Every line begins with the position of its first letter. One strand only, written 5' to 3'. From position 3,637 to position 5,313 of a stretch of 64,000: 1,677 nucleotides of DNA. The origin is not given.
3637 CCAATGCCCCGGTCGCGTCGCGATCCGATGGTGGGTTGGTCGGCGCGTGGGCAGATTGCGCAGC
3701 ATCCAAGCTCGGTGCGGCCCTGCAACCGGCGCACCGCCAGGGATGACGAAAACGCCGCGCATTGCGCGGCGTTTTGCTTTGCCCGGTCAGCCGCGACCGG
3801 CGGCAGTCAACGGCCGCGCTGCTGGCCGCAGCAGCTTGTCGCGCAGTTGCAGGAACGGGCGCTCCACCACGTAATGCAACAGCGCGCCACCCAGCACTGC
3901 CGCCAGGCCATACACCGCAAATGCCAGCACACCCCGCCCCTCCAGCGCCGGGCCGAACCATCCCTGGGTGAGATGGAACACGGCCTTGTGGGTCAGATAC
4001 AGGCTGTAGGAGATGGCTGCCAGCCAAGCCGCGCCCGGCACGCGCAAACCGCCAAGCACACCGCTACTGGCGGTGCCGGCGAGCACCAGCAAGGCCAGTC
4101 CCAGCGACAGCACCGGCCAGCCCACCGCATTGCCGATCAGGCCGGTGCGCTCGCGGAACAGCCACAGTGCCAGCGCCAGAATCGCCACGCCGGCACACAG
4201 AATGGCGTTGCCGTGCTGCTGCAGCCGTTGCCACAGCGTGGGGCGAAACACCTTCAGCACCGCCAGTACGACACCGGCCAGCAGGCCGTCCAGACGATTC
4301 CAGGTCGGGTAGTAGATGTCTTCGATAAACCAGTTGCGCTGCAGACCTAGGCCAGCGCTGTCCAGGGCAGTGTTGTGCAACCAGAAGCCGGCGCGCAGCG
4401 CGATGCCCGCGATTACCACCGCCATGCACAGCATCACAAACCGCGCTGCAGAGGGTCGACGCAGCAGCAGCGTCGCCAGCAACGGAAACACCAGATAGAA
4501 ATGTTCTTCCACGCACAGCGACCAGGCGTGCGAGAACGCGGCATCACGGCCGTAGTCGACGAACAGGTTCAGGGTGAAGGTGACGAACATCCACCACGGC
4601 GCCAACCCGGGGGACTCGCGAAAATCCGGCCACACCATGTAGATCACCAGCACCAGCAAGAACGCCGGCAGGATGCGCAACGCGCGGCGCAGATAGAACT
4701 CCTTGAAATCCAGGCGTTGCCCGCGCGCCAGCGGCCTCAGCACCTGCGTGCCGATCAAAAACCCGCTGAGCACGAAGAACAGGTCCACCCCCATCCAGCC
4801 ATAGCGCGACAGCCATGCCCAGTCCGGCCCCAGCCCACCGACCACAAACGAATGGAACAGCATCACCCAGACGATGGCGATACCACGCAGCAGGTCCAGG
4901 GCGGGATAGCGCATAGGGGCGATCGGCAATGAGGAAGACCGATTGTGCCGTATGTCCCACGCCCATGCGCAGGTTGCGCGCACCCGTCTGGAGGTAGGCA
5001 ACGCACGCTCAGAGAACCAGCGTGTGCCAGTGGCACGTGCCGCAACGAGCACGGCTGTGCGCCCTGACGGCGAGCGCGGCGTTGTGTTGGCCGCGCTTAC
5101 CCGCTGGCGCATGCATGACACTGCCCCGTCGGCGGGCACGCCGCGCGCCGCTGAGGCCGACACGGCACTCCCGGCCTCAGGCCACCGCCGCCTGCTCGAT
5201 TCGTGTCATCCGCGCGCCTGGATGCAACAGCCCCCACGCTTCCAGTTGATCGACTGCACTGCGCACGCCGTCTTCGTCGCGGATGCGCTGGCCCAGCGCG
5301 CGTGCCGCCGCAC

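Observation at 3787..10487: Compact NRPS / glycosyltransferase / membrane O-acyltransferase operon with no described product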

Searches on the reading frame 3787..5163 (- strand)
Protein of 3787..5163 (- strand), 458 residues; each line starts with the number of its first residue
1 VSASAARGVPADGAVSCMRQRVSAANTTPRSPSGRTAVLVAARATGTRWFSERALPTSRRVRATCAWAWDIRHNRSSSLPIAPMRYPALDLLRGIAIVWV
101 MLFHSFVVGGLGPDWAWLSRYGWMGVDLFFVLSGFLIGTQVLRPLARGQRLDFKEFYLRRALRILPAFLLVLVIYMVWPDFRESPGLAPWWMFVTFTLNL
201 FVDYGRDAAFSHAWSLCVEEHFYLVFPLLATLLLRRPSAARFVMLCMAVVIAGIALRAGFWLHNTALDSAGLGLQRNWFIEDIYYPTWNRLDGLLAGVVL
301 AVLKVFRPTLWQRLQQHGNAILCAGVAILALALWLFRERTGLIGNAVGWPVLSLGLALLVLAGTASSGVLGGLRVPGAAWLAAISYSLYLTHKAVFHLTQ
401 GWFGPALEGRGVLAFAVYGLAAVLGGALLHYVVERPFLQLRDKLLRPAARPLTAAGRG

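Call 4: search_protein_families(library=pfam, proteins=[window:3787-5163:-], max_evalue=0.01)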
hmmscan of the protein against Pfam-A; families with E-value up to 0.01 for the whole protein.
window:3787-5163:- (458 aa): 1 family
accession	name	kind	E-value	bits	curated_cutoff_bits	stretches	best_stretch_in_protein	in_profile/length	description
PF01757.29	Acyl_transf_3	-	3.7e-25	89.1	31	1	87-429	2-324/326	Acyltransferase domain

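Call 5: search_protein_families(library=ncbifam, proteins=[window:3787-5163:-], max_evalue=0.01)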
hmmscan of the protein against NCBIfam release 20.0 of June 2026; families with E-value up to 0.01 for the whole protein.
window:3787-5163:- (458 aa): 1 family
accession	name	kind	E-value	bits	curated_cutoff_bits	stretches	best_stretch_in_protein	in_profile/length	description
NF058601.1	ActlTfSucTMsmeg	equivalog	0.00032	19.3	1275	1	88-316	34-258/723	acetyltransferase SucT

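Call 43: find_homologous_proteins(query=window:3787-4914:-, max_evalue=1e-30)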
Query window:3787-4914:- (375 aa): 6068 proteins with E <= 1e-30 among 8000 candidates; the best 120 are listed.
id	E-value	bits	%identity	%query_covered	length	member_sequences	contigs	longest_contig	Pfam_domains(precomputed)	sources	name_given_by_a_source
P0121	1.2e-244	830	100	100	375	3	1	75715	PF01757.29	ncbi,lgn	-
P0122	6.8e-233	791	95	100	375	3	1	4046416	PF01757.29,PF10129.16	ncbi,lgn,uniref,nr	ncbi:acyltransferase family protein [Xanthomonas arboricola]|uniref:acyltransferase family protein n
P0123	2.5e-232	789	94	100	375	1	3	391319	PF01757.29,PF10129.16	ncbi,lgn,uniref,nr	ncbi:acyltransferase family protein [Xanthomonas arboricola]|uniref:acyltransferase family protein n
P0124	6.7e-232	788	95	100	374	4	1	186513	PF01757.29,PF10129.16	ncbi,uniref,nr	ncbi:acyltransferase family protein [Xanthomonas arboricola]|uniref:acyltransferase family protein n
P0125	1.3e-231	787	94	100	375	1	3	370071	PF01757.29,PF10129.16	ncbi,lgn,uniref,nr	ncbi:acyltransferase [Xanthomonas sp. LMG 8993]|uniref:acyltransferase family protein n=1 Tax=Xantho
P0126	2.5e-231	786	94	100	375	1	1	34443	PF01757.29,PF10129.16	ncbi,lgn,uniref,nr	ncbi:acyltransferase [Xanthomonas arboricola]|uniref:acyltransferase family protein n=1 Tax=Xanthomo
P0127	3.3e-231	786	94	100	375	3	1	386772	PF01757.29,PF10129.16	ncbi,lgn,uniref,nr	ncbi:acyltransferase family protein [Xanthomonas arboricola]|uniref:acyltransferase family protein n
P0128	3.9e-231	785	94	100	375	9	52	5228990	PF01757.29,PF10129.16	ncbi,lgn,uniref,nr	ncbi:acyltransferase family protein [Xanthomonas arboricola]|uniref:Acyltransferase n=3 Tax=Xanthomo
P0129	1.5e-230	783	94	100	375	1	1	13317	PF01757.29,PF10129.16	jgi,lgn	jgi:peptidoglycan/LPS O-acetylase OafA/YrhL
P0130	2.4e-229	779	93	100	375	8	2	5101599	PF01757.29,PF10129.16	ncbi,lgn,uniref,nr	ncbi:acyltransferase family protein [Xanthomonas arboricola]|uniref:acyltransferase family protein n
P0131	2.3e-227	773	91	100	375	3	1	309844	PF01757.29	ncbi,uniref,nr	ncbi:acyltransferase [Xanthomonas sp. BRIP62415]|uniref:acyltransferase family protein n=1 Tax=Xanth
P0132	2.2e-226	770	91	100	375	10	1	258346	PF01757.29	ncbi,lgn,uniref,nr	ncbi:acyltransferase family protein [Xanthomonas euroxanthea]|uniref:acyltransferase family protein 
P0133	9.0e-225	764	92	100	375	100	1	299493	PF01757.29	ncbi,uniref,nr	ncbi:acyltransferase family protein [Xanthomonas arboricola]|uniref:acyltransferase family protein n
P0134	2.2e-221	753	90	100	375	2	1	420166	PF01757.29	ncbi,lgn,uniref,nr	ncbi:acyltransferase [Xanthomonas sp. 3075]|uniref:acyltransferase family protein n=1 Tax=Xanthomona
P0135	8.6e-221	751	90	100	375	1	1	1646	PF01757.29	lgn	-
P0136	1.1e-210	718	89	98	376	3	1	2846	PF01757.29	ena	-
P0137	1.6e-208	711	87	95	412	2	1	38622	PF01757.29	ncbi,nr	ncbi:acyltransferase [Xanthomonas bromi]|nr:acyltransferase [Xanthomonas bromi]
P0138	4.7e-202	690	85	94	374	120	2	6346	PF01757.29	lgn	-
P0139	6.6e-202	689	82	100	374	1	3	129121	PF01757.29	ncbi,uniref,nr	ncbi:acyltransferase family protein [Xanthomonas codiaei]|uniref:Acyltransferase n=1 Tax=Xanthomonas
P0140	3.4e-201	687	82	100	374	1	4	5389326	PF01757.29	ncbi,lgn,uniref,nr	ncbi:acyltransferase family protein [Xanthomonas axonopodis pv. poinsettiicola]|uniref:acyltransfera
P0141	7.6e-200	682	82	99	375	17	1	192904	PF01757.29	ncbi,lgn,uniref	ncbi:acyltransferase [Xanthomonas sp. WHRI 6106]|uniref:acyltransferase family protein n=1 Tax=Xanth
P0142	5.1e-199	680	83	98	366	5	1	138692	PF01757.29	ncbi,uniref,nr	ncbi:acyltransferase [Xanthomonas melonis]|uniref:acyltransferase family protein n=1 Tax=Xanthomonas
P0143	1.3e-197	675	81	99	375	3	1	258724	PF01757.29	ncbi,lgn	ncbi:peptidoglycan/LPS O-acetylase OafA/YrhL [Xanthomonas arboricola]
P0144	1.3e-197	675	84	95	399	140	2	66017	PF01757.29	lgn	-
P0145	1.5e-197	675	82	98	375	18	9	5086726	PF01757.29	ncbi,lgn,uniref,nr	ncbi:acyltransferase family protein [Xanthomonas vesicatoria]|uniref:Acyltransferase n=1 Tax=Xanthom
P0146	4.4e-196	670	82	98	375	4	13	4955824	PF01757.29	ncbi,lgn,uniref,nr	ncbi:acyltransferase [Xanthomonas campestris pv. badrii]|uniref:Acyltransferase n=1 Tax=Xanthomonas 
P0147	1.1e-195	669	83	98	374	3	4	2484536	PF01757.29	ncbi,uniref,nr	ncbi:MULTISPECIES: acyltransferase family protein [Xanthomonas]|uniref:acyltransferase family protei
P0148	1.2e-195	668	83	98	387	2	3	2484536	PF01757.29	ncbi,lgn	-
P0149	9.6e-192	656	81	97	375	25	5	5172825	PF01757.29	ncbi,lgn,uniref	ncbi:acyltransferase family protein [Xanthomonas axonopodis pv. cajani]|uniref:acyltransferase famil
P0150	2.4e-184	631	91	84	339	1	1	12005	PF01757.29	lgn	-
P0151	6.8e-181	620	76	94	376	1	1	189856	PF01757.29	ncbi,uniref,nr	ncbi:acyltransferase [Xanthomonas sp. AmX2]|uniref:acyltransferase family protein n=1 Tax=Xanthomona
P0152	8.4e-181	620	87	85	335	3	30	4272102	PF01757.29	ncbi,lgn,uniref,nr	ncbi:acyltransferase [Xanthomonas fragariae]|uniref:Acyltransferase n=1 Tax=Xanthomonas fragariae Ta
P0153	6.2e-180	617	85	86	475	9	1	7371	PF01757.29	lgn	-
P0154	6.3e-180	617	75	99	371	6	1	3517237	PF01757.29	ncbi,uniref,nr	ncbi:acyltransferase [Xanthomonas sp. GPE 39]|uniref:acyltransferase family protein n=1 Tax=Xanthomo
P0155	1.8e-179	615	75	99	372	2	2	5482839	PF01757.29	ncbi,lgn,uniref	ncbi:acyltransferase family protein [Xanthomonas bundabergensis]|uniref:acyltransferase family prote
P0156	1.6e-177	609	73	99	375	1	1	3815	PF01757.29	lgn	-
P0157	2.7e-177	608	74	99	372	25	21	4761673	PF01757.29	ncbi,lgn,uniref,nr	ncbi:acyltransferase family protein [Xanthomonas translucens]|uniref:Acyltransferase n=1 Tax=Xanthom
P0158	7.6e-177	607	74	94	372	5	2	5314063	PF01757.29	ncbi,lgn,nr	ncbi:acyltransferase [Xanthomonas campestris pv. phormiicola]|nr:acyltransferase [Xanthomonas campes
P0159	6.2e-176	604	74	94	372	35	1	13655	PF01757.29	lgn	-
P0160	2.6e-175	602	76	97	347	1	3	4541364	PF01757.29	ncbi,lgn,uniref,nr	ncbi:acyltransferase [Xanthomonas cucurbitae]|uniref:Acyltransferase n=1 Tax=Xanthomonas cucurbitae 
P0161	5.1e-175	601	73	97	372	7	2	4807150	PF01757.29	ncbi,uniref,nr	ncbi:acyltransferase family protein [Xanthomonas indica]|uniref:Acyltransferase n=1 Tax=Xanthomonas 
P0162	8.6e-175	600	73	97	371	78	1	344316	PF01757.29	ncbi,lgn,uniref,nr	ncbi:acyltransferase [uncultured Xanthomonas sp.]|uniref:acyltransferase family protein n=1 Tax=uncu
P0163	7.5e-169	580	71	96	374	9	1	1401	PF01757.29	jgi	jgi:peptidoglycan/LPS O-acetylase OafA/YrhL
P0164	1.8e-168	579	71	96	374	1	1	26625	PF01757.29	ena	-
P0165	4.7e-167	574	71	96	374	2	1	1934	PF01757.29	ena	-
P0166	2.9e-165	568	70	96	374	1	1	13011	PF01757.29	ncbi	ncbi:MAG: acyltransferase [Pseudoxanthomonas sp.]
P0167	1.8e-164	566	70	96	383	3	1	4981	PF01757.29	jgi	-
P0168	1.5e-163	563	69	96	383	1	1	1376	PF01757.29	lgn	-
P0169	6.2e-163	561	70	98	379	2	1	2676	PF01757.29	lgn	-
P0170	1.9e-162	559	66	100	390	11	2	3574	PF01757.29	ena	-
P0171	2.4e-162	559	69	96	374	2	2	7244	PF01757.29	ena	-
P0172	2.6e-162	559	68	97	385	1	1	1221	PF01757.29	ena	-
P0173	2.9e-162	559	69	96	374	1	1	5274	PF01757.29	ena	-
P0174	3.3e-162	558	67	99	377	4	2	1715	PF01757.29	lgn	-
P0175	6.3e-162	557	70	96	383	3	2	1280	PF01757.29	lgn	-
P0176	1.5e-161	556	68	98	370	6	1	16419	PF01757.29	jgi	jgi:peptidoglycan/LPS O-acetylase OafA/YrhL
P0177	2.0e-161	556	69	97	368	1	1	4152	PF01757.29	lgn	-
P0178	3.1e-161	555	69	96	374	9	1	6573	PF01757.29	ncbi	ncbi:MAG: acyltransferase [Pseudoxanthomonas sp.]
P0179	3.5e-161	555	68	96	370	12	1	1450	PF01757.29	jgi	-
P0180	9.0e-161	554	66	99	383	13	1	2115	PF01757.29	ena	-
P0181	1.0e-160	553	69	95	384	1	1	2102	PF01757.29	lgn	-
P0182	1.3e-160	553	70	93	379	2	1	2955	PF01757.29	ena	-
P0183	1.7e-160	553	67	99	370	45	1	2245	PF01757.29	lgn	-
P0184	1.7e-160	553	69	96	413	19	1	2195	PF01757.29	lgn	-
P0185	3.1e-160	552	66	97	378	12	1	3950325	PF01757.29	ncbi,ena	-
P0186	3.6e-160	552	69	93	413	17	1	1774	PF01757.29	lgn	-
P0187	5.0e-160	551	69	94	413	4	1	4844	PF01757.29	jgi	jgi:peptidoglycan/LPS O-acetylase OafA/YrhL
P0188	6.1e-160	551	69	97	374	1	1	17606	PF01757.29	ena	-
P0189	6.9e-160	551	67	99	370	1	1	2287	PF01757.29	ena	-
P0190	7.5e-160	551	68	99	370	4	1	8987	PF01757.29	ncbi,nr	ncbi:MAG TPA: acyltransferase [Pseudoxanthomonas sp.]|nr:acyltransferase [Pseudoxanthomonas sp.]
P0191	9.3e-160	550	70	96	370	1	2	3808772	PF01757.29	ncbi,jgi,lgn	jgi:peptidoglycan/LPS O-acetylase OafA/YrhL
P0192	9.6e-160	550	66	97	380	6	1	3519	PF01757.29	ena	-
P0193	1.1e-159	550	67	96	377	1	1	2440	PF01757.29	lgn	-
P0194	1.8e-159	549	68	96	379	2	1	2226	PF01757.29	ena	-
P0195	3.1e-159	549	65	99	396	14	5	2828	PF01757.29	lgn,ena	-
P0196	4.6e-159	548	67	97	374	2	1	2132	PF01757.29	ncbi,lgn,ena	-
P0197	4.9e-159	548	66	99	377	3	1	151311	PF01757.29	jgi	jgi:peptidoglycan/LPS O-acetylase OafA/YrhL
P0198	1.7e-158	546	68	96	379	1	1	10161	PF01757.29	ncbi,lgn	ncbi:MAG: acyltransferase family protein [Pseudoxanthomonas sp.]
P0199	2.3e-158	546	65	99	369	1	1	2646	PF01757.29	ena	-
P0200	2.3e-158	546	67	96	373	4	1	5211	PF01757.29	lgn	-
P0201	2.4e-158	546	67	98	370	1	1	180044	PF01757.29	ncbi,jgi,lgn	jgi:peptidoglycan/LPS O-acetylase OafA/YrhL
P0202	3.7e-158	545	64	99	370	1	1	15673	PF01757.29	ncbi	ncbi:MAG TPA: acyltransferase [Pseudoxanthomonas sp.]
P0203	6.2e-158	544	67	99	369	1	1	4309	PF01757.29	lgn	-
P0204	7.2e-158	544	68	94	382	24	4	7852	PF01757.29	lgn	-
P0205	7.4e-158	544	67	98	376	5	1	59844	PF01757.29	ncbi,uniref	ncbi:acyltransferase family protein [Niveibacterium sp.]|uniref:acyltransferase family protein n=1 T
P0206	1.2e-157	543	67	98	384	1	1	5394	PF01757.29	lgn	-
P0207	1.6e-157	543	67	96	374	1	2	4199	PF01757.29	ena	-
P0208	1.8e-157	543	66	98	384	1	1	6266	PF01757.29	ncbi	-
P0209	2.5e-157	542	66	96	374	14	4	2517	PF01757.29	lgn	-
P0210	2.8e-157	542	67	96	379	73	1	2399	PF01757.29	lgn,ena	-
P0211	3.7e-157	542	69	98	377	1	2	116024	PF01757.29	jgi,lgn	jgi:peptidoglycan/LPS O-acetylase OafA/YrhL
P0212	4.3e-157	542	69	99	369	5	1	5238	PF01757.29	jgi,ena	-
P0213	5.2e-157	541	66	97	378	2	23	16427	PF01757.29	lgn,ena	-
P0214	5.4e-157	541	67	96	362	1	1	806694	PF01757.29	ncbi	ncbi:MAG: acyltransferase [Pseudoxanthomonas sp.]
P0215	5.7e-157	541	68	97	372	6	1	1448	PF01757.29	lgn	-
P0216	6.1e-157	541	69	98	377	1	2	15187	PF01757.29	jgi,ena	-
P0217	8.1e-157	541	66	94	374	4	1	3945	PF01757.29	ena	-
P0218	9.8e-157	540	68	97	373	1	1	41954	PF01757.29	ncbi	-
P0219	1.6e-156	540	67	99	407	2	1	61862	PF01757.29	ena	-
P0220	1.9e-156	539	67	96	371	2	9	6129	PF01757.29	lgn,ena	-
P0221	2.1e-156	539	66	97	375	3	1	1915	PF01757.29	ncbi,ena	-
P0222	2.2e-156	539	66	97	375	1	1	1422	PF01757.29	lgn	-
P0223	2.4e-156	539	67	98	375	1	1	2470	PF01757.29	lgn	-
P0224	3.5e-156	539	67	96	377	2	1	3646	PF01757.29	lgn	-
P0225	4.1e-156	538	67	96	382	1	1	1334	PF01757.29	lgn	-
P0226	4.8e-156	538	68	94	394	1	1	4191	PF01757.29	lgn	-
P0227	5.1e-156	538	67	96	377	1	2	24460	PF01757.29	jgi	jgi:peptidoglycan/LPS O-acetylase OafA/YrhL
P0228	5.2e-156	538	65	99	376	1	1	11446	PF01757.29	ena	-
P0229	5.4e-156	538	64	99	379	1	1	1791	PF01757.29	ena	-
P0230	6.8e-156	538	66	96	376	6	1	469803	PF01757.29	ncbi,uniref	ncbi:acyltransferase family protein [Niveibacterium sp.]|uniref:acyltransferase family protein n=1 T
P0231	1.2e-155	537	66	94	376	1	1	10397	PF01757.29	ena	-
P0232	1.6e-155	536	66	94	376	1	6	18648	PF01757.29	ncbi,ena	-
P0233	1.8e-155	536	66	94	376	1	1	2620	PF01757.29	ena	-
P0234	1.8e-155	536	69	94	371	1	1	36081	PF01757.29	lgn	-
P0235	2.6e-155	536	68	96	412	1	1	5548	PF01757.29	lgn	-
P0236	3.0e-155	535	66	97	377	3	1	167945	PF01757.29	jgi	jgi:peptidoglycan/LPS O-acetylase OafA/YrhL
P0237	3.2e-155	535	68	95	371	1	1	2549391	PF01757.29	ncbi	ncbi:MAG: acyltransferase [Pseudoxanthomonas sp.]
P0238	3.3e-155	535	66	96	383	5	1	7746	PF01757.29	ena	-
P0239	3.5e-155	535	67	94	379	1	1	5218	PF01757.29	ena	-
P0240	3.8e-155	535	67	97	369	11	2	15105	PF01757.29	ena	-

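Call 44: find_encoding_contigs(protein=P0161, flank=9000, max_places=1)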
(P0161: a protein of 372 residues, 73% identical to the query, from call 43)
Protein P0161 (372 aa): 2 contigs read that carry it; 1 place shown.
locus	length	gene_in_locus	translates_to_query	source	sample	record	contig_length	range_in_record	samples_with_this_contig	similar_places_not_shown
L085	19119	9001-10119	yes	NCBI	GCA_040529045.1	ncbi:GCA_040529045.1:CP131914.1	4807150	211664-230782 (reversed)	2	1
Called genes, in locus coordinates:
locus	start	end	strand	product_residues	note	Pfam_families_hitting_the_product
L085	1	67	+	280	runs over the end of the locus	PF00561:Abhydrolase_1, PF12697:Abhydrolase_6, PF12146:Hydrolase_4 (faint)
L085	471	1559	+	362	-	PF07143:AttH, PF17186:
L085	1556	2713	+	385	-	PF07143:AttH, PF17186:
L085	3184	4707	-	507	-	PF13541:ChlI, PF00158:Sigma54_activat (faint), PF01078:Mg_chelatase, PF07728:AAA_5, PF00493:MCM (weak), PF13335:Mg_chelatase_C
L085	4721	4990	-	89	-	PF04380:BMFP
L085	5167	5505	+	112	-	PF00543:P-II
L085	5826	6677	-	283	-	PF17284:Spermine_synt_N, PF01564:Spermine_synth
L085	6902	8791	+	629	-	PF02784:Orn_Arg_deC_N, PF17810:Arg_decarb_HB, PF17944:Arg_decarbox_C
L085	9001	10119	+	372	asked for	PF01757:Acyl_transf_3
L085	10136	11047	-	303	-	PF00126:HTH_1, PF03466:LysR_substrate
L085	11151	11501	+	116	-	PF02627:CMD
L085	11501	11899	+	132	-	PF01361:Tautomerase (weak), PF14552:Tautomerase_2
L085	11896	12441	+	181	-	PF16157:DUF4865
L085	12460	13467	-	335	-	PF01243:PNPOx_N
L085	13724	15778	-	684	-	PF07715:Plug, PF00593:TonB_dep_Rec_b-barrel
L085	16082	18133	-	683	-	PF07715:Plug, PF00593:TonB_dep_Rec_b-barrel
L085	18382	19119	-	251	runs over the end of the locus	PF00106:adh_short, PF08659:KR, PF13561:adh_short_C2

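Call 45: find_encoding_contigs(protein=P0191, flank=9000, max_places=1)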
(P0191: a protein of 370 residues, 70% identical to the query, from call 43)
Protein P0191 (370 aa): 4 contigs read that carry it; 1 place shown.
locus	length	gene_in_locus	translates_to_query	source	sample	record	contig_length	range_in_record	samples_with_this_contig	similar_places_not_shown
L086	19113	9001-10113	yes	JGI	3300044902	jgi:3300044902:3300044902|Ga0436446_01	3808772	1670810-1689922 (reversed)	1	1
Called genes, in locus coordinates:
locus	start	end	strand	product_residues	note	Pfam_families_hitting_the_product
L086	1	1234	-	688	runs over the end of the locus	PF02129:Peptidase_S15, PF20434:BD-FAE, PF00561:Abhydrolase_1 (faint), PF01738:DLH, PF12146:Hydrolase_4 (weak), PF12697:Abhydrolase_6, PF00326:Peptidase_S9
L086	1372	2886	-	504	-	PF13541:ChlI, PF01078:Mg_chelatase, PF00493:MCM, PF07728:AAA_5 (weak), PF13335:Mg_chelatase_C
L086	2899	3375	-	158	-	PF04380:BMFP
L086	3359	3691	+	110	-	PF00543:P-II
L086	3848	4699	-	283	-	PF17284:Spermine_synt_N (weak), PF01564:Spermine_synth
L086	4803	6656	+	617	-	PF01435:Peptidase_M48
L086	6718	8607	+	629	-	PF02784:Orn_Arg_deC_N, PF17810:Arg_decarb_HB, PF17944:Arg_decarbox_C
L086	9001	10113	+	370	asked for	PF01757:Acyl_transf_3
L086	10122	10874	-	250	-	PF00106:adh_short, PF01370:Epimerase (weak), PF08659:KR, PF13561:adh_short_C2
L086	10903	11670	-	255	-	PF05036:SPOR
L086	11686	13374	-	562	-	PF03485:Arg_tRNA_synt_N, PF00750:tRNA-synt_1d, PF00133:tRNA-synt_1 (faint), PF05746:DALR_1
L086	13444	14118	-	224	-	PF20582:UPF0758_N, PF04002:RadC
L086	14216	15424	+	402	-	PF02441:Flavoprotein, PF04127:DFP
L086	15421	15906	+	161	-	PF00692:dUTPase, PF22769:DCD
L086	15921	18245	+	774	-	PF02878:PGM_PMM_I, PF02879:PGM_PMM_II, PF02880:PGM_PMM_III, PF00408:PGM_PMM_IV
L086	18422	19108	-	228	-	-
